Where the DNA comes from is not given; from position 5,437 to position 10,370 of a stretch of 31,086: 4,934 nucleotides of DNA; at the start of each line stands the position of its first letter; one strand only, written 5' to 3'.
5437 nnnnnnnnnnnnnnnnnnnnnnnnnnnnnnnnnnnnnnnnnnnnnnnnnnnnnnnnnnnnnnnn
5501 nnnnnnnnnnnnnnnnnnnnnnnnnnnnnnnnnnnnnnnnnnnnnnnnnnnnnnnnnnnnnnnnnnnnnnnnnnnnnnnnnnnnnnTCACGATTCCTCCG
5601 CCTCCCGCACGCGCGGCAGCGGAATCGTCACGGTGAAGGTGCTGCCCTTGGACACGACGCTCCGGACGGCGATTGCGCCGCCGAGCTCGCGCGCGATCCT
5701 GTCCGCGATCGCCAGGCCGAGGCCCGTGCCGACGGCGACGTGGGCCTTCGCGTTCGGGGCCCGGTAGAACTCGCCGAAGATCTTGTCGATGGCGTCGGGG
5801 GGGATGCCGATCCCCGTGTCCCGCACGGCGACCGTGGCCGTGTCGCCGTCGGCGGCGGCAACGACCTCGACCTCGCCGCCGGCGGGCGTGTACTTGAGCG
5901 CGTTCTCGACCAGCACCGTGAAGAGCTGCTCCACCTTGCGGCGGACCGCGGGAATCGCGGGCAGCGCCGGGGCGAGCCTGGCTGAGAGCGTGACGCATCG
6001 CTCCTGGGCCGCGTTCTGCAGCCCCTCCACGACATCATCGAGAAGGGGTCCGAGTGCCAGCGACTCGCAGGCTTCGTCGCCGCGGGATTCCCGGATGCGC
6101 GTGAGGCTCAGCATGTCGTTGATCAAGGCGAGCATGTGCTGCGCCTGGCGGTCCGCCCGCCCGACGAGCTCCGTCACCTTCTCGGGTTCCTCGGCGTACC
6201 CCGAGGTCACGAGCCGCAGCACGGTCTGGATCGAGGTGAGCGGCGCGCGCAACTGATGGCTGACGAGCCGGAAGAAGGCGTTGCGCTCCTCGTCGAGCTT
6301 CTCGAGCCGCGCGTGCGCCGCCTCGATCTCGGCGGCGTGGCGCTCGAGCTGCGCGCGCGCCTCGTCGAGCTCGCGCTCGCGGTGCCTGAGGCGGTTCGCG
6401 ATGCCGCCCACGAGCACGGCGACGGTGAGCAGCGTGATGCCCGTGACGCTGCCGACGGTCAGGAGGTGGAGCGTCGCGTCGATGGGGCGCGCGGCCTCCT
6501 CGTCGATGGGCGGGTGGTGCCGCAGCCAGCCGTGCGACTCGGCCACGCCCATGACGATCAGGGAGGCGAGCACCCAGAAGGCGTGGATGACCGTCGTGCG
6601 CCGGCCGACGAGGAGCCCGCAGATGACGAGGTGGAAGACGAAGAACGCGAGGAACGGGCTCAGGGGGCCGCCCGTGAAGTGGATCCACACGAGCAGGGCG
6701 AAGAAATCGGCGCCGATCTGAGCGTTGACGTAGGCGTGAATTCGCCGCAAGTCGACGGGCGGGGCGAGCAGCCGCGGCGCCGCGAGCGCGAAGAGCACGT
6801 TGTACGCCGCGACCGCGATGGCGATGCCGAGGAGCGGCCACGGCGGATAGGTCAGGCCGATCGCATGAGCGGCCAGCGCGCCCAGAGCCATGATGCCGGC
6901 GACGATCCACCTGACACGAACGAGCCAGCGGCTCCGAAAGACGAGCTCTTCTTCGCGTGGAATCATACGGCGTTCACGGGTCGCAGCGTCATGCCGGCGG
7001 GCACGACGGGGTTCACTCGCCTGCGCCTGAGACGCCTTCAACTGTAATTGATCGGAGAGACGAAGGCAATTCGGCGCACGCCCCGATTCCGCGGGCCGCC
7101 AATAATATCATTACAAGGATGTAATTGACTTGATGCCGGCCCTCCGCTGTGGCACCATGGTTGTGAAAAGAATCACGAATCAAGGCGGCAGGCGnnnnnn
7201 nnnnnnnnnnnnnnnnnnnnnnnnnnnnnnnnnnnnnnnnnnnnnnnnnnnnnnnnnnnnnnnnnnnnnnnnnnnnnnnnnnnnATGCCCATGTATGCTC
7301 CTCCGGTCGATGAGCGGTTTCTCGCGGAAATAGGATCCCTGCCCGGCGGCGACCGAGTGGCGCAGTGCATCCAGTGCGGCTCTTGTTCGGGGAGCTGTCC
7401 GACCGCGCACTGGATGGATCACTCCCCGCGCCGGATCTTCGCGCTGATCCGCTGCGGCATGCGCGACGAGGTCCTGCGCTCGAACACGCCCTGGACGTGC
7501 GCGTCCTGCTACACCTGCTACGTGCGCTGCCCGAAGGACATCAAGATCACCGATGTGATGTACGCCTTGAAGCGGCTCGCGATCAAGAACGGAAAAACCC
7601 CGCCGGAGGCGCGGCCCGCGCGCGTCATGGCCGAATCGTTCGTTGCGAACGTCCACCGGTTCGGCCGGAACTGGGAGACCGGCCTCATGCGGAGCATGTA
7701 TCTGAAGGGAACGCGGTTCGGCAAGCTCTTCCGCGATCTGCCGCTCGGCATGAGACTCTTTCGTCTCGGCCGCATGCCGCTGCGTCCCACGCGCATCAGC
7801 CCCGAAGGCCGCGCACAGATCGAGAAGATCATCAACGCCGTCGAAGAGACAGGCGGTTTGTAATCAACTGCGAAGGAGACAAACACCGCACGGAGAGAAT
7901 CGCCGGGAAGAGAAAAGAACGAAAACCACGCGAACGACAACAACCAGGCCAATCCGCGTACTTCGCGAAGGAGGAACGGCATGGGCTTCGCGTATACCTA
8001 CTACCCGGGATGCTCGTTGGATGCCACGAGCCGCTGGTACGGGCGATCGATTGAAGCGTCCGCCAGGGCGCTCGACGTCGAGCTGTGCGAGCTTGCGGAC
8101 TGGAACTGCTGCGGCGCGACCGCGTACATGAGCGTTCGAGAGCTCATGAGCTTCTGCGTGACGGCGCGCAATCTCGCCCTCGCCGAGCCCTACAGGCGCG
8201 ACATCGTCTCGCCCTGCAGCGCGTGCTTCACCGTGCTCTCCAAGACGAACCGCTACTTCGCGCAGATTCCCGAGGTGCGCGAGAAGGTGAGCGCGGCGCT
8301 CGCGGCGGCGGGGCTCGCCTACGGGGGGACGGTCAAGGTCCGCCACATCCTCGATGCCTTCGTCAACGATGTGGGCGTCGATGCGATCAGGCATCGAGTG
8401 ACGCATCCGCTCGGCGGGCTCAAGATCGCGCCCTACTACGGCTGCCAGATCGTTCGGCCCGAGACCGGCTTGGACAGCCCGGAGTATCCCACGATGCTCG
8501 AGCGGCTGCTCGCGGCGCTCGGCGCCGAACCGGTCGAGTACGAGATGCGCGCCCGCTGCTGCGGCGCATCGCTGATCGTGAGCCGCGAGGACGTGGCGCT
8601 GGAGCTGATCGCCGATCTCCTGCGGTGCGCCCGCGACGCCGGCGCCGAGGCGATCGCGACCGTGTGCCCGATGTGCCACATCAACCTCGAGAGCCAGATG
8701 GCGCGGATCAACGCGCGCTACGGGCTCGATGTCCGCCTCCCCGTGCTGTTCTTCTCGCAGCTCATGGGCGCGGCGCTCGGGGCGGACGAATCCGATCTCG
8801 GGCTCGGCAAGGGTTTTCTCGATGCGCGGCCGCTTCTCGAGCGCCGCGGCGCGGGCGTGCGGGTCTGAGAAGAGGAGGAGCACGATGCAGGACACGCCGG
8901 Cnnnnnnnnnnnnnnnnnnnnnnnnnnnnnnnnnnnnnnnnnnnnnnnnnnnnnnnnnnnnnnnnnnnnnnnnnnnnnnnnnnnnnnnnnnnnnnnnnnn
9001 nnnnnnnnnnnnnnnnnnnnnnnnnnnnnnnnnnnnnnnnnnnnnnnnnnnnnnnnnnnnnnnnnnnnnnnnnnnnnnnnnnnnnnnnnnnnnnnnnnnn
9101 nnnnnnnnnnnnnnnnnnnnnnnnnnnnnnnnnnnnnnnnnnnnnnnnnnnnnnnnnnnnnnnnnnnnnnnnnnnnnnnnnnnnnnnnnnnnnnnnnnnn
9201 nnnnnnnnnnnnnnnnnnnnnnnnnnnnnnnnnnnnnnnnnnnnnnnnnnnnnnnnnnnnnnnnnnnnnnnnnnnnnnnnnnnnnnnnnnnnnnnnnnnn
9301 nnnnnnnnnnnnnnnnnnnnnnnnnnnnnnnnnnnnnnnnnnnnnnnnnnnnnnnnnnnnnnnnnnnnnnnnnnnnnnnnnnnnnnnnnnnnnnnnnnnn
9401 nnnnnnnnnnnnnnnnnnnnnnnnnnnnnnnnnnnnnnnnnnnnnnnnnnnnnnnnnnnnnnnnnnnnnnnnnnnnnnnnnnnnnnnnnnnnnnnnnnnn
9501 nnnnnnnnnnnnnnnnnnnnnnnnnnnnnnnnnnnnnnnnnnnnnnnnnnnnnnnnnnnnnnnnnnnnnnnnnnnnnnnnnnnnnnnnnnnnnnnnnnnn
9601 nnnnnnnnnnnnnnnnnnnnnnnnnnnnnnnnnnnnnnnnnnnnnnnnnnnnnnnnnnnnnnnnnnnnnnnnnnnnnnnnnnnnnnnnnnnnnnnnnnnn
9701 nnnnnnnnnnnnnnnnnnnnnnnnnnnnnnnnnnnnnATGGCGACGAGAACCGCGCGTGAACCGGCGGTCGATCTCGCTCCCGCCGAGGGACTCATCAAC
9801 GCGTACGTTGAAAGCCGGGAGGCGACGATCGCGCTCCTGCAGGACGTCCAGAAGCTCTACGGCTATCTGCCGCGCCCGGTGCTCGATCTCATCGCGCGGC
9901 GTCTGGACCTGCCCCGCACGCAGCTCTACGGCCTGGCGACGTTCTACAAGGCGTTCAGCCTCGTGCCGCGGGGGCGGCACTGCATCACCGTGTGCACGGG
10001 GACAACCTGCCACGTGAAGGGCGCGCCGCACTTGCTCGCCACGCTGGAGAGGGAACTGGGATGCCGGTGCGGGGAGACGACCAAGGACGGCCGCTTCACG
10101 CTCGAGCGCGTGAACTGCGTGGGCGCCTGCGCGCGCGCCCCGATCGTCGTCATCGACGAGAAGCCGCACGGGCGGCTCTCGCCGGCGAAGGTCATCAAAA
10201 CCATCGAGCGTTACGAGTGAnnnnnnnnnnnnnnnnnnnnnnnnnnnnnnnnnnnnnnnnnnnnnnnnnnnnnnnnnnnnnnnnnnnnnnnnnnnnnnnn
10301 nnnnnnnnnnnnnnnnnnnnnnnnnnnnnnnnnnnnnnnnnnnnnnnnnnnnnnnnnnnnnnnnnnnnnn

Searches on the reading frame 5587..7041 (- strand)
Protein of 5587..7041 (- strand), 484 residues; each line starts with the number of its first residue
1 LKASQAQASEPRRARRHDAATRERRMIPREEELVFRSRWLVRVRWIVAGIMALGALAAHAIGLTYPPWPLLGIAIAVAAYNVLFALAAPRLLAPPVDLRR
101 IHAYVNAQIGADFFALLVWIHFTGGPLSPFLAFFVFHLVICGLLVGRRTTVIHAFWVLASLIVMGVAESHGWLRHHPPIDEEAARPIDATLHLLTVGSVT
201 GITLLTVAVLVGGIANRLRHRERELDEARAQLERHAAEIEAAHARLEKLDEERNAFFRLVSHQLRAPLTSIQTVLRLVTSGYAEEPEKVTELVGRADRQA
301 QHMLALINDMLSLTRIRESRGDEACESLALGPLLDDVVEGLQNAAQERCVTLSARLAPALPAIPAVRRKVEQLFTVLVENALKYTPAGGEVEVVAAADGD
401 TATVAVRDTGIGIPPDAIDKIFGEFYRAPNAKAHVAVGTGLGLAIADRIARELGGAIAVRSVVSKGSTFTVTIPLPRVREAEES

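Call 22: search_protein_families(library=pfam, proteins=[window:5587-7041:-], max_evalue=0.0001)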
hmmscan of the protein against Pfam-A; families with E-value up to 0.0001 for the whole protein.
window:5587-7041:- (484 aa): 3 families
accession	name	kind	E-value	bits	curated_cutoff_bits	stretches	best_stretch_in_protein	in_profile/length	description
PF02518.31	HATPase_c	-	8.3e-27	94.3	26.4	1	367-476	3-110/111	Histidine kinase-, DNA gyrase B-, and HSP90-like ATPase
PF00512.31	HisKA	-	1.1e-13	51.4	26.9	1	253-318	2-65/66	His Kinase A (phospho-acceptor) domain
PF25323.1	6TM_PilS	-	2.8e-05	24.3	27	1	67-223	45-187/189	PilS-like transmembrane domain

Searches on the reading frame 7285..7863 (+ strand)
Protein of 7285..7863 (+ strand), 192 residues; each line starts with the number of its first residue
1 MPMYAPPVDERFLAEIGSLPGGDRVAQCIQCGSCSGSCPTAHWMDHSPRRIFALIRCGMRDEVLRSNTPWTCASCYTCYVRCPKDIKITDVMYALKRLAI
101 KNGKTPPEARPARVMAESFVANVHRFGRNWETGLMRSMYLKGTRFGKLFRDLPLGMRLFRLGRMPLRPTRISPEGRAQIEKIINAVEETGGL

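Call 5: search_protein_families(library=pfam, proteins=[window:7285-7863:+], max_evalue=0.001)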
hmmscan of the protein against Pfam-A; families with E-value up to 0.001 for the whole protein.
window:7285-7863:+ (192 aa): 5 families
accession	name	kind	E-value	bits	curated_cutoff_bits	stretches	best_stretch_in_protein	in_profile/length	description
PF13183.11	Fer4_8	-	2.1e-08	35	27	1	25-86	2-68/68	4Fe-4S dicluster domain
PF13534.11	Fer4_17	-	2.6e-08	34.7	22.2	1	27-86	1-60/61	4Fe-4S dicluster domain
PF13187.11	Fer4_9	-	1.1e-07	32.2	27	1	27-85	1-50/52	4Fe-4S dicluster domain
PF12838.12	Fer4_7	-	4.9e-05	24.1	27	1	27-86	1-52/52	4Fe-4S dicluster domain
PF13237.11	Fer4_10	-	0.00022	21.5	25.5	0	26-83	7-53/53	4Fe-4S dicluster domain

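Call 6: search_protein_families(library=ncbifam, proteins=[window:7285-7863:+], max_evalue=0.001)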
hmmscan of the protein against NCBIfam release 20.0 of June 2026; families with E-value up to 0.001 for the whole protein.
window:7285-7863:+ (192 aa): 19 families
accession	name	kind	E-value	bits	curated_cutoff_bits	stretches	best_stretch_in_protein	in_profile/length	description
TIGR03290.1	CoB_CoM_SS_C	equivalog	8.4e-26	90.7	160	1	26-110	2-86/144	CoB--CoM heterodisulfide reductase subunit C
NF041779.1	hetero_SS_HdrC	equivalog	1e-18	67.5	350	1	25-103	30-107/198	ferredoxin:CoB-CoM heterodisulfide reductase subunit HdrC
NF041890.1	hdrC_Methbact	equivalog_domain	2.8e-17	62.9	270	1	23-120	26-122/192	ferredoxin:CoB-CoM heterodisulfide reductase subunit HdrC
NF038018.1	qmoC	equivalog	5e-17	62.4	300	1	11-106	4-98/360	quinone-interacting membrane-bound oxidoreductase complex subunit QmoC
NF009227.0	PRK12577.1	equivalog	2.5e-08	33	349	1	25-188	151-324/330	succinate dehydrogenase/fumarate reductase iron-sulfur subunit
NF004898.0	PRK06259.1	equivalog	7e-08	31.5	385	1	24-108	132-225/488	fumarate reductase (CoM/CoB) subunit TfrB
NF004616.0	PRK05950.1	subfamily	2.4e-06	26.9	228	1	23-102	144-236/238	succinate dehydrogenase iron-sulfur subunit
NF009226.0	PRK12576.1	equivalog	6.3e-06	25.7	344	1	25-117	153-255/317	succinate dehydrogenase/fumarate reductase iron-sulfur subunit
NF042952.1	MFR_FeS_SdhB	equivalog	1.2e-05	24.5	600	1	66-131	198-261/320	8-methylmenaquinol:fumarate reductase iron-sulfur subunit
NF041837.1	rnfC_Methano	equivalog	1.3e-05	24.2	650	1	24-96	356-424/438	Rnf electron transport complex subunit RnfC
TIGR00384.1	dhsB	subfamily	3.6e-05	23.3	88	1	22-92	136-218/222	succinate dehydrogenase and fumarate reductase iron-sulfur protein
TIGR00314.1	cdhA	equivalog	5.3e-05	21.2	781.3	1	25-104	398-471/784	CO dehydrogenase/acetyl-CoA synthase complex subunit alpha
NF008434.0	PRK11274.1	equivalog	5.8e-05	22.2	333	1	25-135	22-138/409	glycolate oxidase subunit GlcF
TIGR01945.1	rnfC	subfamily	7.5e-05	21.4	245.95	1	26-93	363-425/435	RnfABCDGE type electron transport complex subunit C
NF045663.1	diclust_near_Sec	equivalog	8.8e-05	20.8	530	1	24-109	305-392/759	pyridine nucleotide-disulfide oxidoreductase/dicluster-binding protein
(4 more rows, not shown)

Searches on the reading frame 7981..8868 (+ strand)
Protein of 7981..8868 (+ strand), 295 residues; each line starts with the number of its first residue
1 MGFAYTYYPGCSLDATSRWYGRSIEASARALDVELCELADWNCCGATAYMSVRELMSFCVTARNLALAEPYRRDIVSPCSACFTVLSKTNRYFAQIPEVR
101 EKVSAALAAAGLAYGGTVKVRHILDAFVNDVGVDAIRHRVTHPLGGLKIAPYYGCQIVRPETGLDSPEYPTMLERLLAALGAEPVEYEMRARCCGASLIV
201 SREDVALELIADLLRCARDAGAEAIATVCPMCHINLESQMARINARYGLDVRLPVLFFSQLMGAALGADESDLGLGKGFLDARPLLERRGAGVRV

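Call 5: search_protein_families(library=pfam, proteins=[window:7981-8868:+], max_evalue=0.001)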
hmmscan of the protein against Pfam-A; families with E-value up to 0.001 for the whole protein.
window:7981-8868:+ (295 aa): 1 family
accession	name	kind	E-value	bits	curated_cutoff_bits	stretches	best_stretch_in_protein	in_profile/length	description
PF02754.22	CCG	-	1.1e-27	96.4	20.6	2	151-236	3-84/85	Cysteine-rich domain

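Call 6: search_protein_families(library=ncbifam, proteins=[window:7981-8868:+], max_evalue=0.001)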
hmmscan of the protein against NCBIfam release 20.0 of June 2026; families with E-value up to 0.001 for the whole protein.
window:7981-8868:+ (295 aa): 6 families
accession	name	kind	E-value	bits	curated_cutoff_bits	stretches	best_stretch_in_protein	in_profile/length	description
TIGR03288.1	CoB_CoM_SS_B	equivalog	7.8e-60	202.6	345.15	1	5-287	2-288/290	CoB--CoM heterodisulfide reductase subunit B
NF042965.1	MFR_anch_SdhE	equivalog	1.6e-49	169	500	1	5-283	3-279/282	8-methylmenaquinol:fumarate reductase membrane anchor subunit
NF041780.1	hetero_SS_HdrB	equivalog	1.7e-21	76.9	450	1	41-272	42-287/304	ferredoxin:CoB-CoM heterodisulfide reductase subunit HdrB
NF045670.1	quin_L_LdhH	equivalog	4.9e-11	41.6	800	1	6-241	470-690/706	L-lactate dehydrogenase (quinone) large subunit LdhH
NF004898.0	PRK06259.1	equivalog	5.8e-07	28.5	385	1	183-244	408-471/488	fumarate reductase (CoM/CoB) subunit TfrB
NF045663.1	diclust_near_Sec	equivalog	0.00056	18.1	530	0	4-90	421-507/759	pyridine nucleotide-disulfide oxidoreductase/dicluster-binding protein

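Call 73: search_solved_structures(query=window:7981-8868:+, max_evalue=0.00001, show_alignments=2)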
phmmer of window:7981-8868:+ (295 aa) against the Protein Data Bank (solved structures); distinct sequences matched with E-value up to 0.00001: 5.
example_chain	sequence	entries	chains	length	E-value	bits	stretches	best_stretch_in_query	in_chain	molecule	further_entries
8rvv_B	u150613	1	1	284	8e-48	166.6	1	6-274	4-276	H(2):CoB-CoM heterodisulfide,ferredoxin reductase subunit B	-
8rvu_b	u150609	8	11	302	8.1e-48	166.6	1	6-274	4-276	H(2):CoB-CoM heterodisulfide,ferredoxin reductase subunit B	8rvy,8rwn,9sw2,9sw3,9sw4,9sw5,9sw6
7bkb_B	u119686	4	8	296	1.6e-45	159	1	5-288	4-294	CoB--CoM heterodisulfide reductase subunit B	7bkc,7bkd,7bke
9sfi_C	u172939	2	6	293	4.4e-45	157.6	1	5-290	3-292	H(2)/formate:CoB-CoM heterodisulfide,ferredoxin reductase subunit B2 | Heterodisulfide reductase subunit B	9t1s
5odc_B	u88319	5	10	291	4.2e-43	151.1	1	5-288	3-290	Heterodisulfide reductase, subunit B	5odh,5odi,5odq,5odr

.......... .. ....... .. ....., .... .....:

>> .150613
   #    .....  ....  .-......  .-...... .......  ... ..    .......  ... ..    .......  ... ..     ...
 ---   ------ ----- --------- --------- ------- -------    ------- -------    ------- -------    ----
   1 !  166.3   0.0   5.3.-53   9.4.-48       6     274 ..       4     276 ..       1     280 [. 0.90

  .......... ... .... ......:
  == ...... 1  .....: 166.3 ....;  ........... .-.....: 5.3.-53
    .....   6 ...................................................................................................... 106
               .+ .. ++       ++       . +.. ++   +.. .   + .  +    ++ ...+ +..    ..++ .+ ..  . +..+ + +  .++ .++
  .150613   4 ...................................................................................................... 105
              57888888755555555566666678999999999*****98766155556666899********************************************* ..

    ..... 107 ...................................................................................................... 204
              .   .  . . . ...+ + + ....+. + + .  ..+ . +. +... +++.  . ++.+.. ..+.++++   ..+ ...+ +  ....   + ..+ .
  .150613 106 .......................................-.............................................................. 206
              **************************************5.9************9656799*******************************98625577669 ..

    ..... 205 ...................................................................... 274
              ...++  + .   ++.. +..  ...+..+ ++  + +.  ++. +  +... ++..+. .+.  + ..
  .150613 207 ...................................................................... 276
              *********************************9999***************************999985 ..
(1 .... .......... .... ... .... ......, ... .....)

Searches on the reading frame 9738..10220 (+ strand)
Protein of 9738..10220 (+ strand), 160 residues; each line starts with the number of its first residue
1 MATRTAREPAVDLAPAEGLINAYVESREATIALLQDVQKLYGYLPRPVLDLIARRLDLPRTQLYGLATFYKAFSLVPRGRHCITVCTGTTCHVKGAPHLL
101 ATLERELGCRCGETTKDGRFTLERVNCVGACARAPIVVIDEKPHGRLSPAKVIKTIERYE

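Call 5: search_protein_families(library=pfam, proteins=[window:9738-10220:+], max_evalue=0.001)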
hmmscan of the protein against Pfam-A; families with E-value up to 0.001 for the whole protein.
window:9738-10220:+ (160 aa): 1 family
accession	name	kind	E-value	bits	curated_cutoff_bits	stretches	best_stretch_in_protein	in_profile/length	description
PF01257.25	2Fe-2S_thioredx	-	1.1e-48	165.2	24.8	1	18-159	3-144/145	Thioredoxin-like [2Fe-2S] ferredoxin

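Call 6: search_protein_families(library=ncbifam, proteins=[window:9738-10220:+], max_evalue=0.001)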
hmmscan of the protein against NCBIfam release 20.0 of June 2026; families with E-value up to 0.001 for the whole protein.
window:9738-10220:+ (160 aa): 9 families
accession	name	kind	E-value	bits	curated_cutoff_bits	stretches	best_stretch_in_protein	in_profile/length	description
NF005747.0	PRK07571.1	equivalog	3.4e-44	150.5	224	1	24-159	33-168/173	bidirectional hydrogenase complex protein HoxE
NF005722.0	PRK07539.1-2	equivalog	1.8e-43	148.3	141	1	20-159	17-156/157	NADH-quinone oxidoreductase subunit NuoE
TIGR01958.1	nuoE_fam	subfamily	1.3e-40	138.9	142.4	1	20-160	6-148/148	NADH-quinone oxidoreductase subunit NuoE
NF004638.0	PRK05988.1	equivalog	3.4e-35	121.2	198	1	13-157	11-155/159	formate dehydrogenase subunit gamma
NF005725.0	PRK07539.1-5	equivalog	1.4e-34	119.3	220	1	16-160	25-172/174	NADH-quinone oxidoreductase subunit NuoE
NF005721.0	PRK07539.1-1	equivalog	1.6e-28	99.8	308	1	16-140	34-158/292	NADH-quinone oxidoreductase subunit NuoE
NF005724.0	PRK07539.1-4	equivalog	1.1e-26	94.2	280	1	15-159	25-172/240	NADH-quinone oxidoreductase subunit NuoE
NF005723.0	PRK07539.1-3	equivalog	4.5e-26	91.6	226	1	27-156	23-153/158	NADH-quinone oxidoreductase subunit NuoE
NF009040.0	PRK12373.1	equivalog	3.1e-22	79.9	514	1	14-159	21-169/400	NADH-quinone oxidoreductase subunit E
